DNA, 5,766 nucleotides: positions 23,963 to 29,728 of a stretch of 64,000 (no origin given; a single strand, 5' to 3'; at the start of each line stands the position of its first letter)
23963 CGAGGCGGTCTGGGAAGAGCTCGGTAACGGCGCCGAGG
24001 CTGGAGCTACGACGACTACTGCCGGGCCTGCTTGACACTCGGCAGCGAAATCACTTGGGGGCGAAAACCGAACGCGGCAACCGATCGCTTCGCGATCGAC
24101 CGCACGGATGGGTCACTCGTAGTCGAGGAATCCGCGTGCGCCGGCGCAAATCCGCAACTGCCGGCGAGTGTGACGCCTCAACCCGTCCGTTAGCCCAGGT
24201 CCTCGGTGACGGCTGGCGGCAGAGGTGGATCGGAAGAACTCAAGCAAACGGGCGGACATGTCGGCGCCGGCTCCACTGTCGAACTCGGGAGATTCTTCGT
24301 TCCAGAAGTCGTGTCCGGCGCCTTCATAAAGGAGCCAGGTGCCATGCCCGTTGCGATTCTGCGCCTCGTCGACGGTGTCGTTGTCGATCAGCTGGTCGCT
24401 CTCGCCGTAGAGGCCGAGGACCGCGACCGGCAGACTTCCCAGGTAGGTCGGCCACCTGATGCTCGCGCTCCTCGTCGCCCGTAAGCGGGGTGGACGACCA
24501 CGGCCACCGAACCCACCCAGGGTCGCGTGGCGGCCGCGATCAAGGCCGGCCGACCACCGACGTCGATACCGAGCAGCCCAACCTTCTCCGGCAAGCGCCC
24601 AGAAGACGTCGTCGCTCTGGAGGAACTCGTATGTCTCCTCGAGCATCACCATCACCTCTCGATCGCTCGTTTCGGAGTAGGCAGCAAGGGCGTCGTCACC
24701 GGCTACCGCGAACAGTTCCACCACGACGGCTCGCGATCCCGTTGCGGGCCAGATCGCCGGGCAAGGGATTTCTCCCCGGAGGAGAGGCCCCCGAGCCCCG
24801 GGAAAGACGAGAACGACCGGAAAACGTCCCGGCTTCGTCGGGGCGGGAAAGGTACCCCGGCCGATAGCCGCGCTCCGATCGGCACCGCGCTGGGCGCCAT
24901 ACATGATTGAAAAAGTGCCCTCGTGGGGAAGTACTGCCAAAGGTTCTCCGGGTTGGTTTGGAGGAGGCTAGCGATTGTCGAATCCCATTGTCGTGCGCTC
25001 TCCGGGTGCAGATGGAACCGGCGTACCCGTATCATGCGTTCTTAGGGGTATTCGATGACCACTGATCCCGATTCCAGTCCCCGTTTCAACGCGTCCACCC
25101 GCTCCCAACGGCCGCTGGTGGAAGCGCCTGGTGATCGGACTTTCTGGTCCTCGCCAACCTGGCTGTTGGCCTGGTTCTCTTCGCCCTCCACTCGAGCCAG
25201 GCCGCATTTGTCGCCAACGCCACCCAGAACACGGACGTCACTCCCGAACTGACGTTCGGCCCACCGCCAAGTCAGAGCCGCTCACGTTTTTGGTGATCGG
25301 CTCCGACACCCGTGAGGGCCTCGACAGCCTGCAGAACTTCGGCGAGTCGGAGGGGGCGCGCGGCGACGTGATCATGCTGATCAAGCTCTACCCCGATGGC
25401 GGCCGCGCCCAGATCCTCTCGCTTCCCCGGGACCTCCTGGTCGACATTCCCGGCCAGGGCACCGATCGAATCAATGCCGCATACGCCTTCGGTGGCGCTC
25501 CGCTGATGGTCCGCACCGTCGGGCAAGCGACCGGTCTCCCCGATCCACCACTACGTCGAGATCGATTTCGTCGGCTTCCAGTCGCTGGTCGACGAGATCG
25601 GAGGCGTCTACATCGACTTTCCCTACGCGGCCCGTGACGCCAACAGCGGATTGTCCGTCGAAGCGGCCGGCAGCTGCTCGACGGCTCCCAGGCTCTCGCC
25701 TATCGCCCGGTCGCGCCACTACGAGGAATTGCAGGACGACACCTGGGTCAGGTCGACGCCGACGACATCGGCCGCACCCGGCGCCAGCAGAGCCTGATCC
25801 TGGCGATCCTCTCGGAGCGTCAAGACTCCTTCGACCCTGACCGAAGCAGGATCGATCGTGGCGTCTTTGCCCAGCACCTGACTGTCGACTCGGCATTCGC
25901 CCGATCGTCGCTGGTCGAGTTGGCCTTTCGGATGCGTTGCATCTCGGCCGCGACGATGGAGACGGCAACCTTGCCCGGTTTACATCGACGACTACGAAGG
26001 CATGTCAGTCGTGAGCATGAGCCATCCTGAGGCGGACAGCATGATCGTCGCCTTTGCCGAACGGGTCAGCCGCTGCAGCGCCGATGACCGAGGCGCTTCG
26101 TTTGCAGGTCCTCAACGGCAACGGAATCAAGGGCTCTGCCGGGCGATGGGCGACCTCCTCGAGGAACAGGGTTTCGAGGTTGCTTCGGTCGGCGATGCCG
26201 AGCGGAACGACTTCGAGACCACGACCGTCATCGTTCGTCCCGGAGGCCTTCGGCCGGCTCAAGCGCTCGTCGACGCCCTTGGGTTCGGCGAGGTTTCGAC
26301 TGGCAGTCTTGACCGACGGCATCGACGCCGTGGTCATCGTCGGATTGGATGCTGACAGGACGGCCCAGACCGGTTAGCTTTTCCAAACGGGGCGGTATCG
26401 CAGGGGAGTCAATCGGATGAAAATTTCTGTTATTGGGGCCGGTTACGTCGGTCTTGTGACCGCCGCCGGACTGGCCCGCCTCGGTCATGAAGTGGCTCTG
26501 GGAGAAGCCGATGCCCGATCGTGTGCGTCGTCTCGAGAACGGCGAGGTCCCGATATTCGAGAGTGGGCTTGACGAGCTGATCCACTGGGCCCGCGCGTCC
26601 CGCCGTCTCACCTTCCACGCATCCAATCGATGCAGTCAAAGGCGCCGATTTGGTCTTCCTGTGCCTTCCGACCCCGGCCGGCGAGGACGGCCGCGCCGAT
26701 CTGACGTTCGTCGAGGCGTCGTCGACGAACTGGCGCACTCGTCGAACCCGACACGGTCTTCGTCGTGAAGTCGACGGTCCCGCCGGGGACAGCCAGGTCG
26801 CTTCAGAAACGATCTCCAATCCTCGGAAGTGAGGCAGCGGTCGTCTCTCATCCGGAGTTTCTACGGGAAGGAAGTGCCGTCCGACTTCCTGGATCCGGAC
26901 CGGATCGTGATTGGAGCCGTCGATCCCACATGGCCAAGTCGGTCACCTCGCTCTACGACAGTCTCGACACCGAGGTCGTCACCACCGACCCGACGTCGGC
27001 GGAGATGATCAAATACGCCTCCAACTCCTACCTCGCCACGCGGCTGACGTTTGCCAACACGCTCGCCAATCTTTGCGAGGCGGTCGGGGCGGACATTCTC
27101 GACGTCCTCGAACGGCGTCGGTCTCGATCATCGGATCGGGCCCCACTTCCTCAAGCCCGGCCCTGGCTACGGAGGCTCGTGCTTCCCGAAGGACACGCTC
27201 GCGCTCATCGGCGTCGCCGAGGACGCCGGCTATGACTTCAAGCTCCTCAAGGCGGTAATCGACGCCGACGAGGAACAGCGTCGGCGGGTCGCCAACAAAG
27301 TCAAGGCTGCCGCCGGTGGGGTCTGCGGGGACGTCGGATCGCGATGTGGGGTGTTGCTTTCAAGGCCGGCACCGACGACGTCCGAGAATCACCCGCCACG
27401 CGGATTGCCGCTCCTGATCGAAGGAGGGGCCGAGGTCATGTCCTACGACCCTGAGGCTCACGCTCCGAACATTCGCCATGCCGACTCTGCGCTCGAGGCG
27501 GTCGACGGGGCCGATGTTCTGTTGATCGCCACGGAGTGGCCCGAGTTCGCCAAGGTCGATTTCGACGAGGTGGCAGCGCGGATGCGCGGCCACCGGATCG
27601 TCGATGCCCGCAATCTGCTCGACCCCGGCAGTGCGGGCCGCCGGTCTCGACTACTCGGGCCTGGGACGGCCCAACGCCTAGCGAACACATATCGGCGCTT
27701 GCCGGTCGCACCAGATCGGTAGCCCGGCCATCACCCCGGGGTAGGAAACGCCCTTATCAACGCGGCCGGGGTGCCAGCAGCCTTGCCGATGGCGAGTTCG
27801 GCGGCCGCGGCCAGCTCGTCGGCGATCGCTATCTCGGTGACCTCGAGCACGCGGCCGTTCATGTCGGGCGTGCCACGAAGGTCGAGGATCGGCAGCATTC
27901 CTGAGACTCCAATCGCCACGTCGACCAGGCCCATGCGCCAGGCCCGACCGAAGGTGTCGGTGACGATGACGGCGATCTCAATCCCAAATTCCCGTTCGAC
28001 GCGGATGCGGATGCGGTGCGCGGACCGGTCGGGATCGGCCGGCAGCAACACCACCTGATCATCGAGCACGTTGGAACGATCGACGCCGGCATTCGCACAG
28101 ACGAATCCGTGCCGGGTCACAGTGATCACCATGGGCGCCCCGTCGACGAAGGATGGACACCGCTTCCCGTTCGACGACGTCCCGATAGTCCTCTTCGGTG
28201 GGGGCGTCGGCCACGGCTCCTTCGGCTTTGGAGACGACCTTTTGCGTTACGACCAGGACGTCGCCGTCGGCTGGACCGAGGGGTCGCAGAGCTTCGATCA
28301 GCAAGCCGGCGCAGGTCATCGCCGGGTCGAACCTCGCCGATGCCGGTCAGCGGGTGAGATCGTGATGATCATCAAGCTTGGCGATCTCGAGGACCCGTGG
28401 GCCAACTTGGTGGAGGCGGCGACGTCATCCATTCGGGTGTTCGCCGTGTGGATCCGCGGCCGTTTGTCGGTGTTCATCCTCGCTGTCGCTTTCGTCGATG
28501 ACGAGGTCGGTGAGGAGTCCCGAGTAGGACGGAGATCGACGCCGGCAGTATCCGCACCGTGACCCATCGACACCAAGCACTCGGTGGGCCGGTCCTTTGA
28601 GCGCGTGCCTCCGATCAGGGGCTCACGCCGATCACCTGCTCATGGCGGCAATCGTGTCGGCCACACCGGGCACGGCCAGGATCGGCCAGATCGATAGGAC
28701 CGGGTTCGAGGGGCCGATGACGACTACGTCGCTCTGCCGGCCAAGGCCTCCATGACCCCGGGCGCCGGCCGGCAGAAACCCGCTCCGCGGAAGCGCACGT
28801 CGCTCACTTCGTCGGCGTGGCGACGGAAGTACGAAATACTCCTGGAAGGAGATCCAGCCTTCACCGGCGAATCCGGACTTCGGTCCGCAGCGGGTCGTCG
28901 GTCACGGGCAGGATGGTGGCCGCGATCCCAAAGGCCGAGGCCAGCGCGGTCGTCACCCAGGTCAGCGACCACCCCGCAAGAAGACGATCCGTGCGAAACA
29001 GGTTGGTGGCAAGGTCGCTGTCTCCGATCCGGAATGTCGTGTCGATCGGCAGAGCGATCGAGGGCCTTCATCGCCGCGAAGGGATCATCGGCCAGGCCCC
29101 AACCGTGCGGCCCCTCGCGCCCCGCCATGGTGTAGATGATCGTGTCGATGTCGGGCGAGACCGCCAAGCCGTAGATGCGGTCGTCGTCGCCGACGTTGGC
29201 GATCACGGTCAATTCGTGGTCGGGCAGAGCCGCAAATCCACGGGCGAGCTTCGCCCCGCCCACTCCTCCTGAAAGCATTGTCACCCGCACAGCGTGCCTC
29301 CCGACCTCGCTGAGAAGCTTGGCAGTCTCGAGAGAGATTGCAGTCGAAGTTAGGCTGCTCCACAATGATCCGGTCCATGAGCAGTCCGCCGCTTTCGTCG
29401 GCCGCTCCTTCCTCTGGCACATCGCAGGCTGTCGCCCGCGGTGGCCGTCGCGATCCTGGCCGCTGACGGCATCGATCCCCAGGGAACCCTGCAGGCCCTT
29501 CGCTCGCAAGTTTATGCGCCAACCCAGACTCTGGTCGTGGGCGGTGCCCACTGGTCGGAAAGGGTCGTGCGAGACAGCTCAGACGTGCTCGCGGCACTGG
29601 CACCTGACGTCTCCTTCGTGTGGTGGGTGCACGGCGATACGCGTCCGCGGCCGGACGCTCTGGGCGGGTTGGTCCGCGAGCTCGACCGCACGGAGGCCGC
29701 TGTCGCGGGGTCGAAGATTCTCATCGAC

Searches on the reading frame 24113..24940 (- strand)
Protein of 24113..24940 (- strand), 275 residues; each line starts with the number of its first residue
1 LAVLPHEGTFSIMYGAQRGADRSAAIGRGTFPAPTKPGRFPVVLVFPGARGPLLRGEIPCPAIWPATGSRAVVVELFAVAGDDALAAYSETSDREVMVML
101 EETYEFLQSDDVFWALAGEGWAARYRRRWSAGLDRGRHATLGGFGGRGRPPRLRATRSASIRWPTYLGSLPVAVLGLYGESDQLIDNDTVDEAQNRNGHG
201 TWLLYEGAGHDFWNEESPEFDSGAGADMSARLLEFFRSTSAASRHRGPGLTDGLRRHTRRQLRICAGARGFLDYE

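Call 61: search_protein_families(library=pfam, proteins=[window:24113-24940:-], max_evalue=0.001)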
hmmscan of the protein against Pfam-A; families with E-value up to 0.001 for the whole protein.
window:24113-24940:- (275 aa): 1 family
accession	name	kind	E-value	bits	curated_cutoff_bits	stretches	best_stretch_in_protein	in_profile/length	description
PF01738.24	DLH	-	6.9e-05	23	21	1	173-238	145-215/217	Dienelactone hydrolase family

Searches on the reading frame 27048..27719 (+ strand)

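Call 61: search_protein_families(library=pfam, proteins=[window:27048-27719:+], max_evalue=0.001)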
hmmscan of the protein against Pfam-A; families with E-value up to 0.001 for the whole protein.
window:27048-27719:+ (224 aa): 2 families
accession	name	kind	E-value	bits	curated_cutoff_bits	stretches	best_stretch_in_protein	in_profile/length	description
PF00984.24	UDPG_MGDP_dh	-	1.3e-16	60.9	25.4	1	21-74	39-92/94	UDP-glucose/GDP-mannose dehydrogenase family, central domain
PF03720.21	UDPG_MGDP_dh_C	-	1.8e-14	54.4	30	1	122-193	25-103/103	UDP-glucose/GDP-mannose dehydrogenase family, UDP binding domain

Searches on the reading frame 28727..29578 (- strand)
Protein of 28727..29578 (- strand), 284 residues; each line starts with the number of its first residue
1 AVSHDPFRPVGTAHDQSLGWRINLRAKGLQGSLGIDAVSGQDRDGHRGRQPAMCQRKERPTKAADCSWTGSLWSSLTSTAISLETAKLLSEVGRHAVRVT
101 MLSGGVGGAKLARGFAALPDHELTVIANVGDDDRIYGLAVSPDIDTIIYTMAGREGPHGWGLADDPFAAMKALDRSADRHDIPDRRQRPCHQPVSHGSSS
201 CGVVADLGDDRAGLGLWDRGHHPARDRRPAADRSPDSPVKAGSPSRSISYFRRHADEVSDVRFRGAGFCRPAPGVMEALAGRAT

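Call 62: search_protein_families(library=pfam, proteins=[window:28727-29578:-], max_evalue=0.001)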
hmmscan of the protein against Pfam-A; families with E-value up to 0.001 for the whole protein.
window:28727-29578:- (284 aa): 1 family
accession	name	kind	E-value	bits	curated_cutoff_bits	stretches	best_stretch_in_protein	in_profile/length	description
PF01933.23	CofD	-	1.3e-10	41.4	30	1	99-156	1-64/290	2-phospho-L-lactate transferase CofD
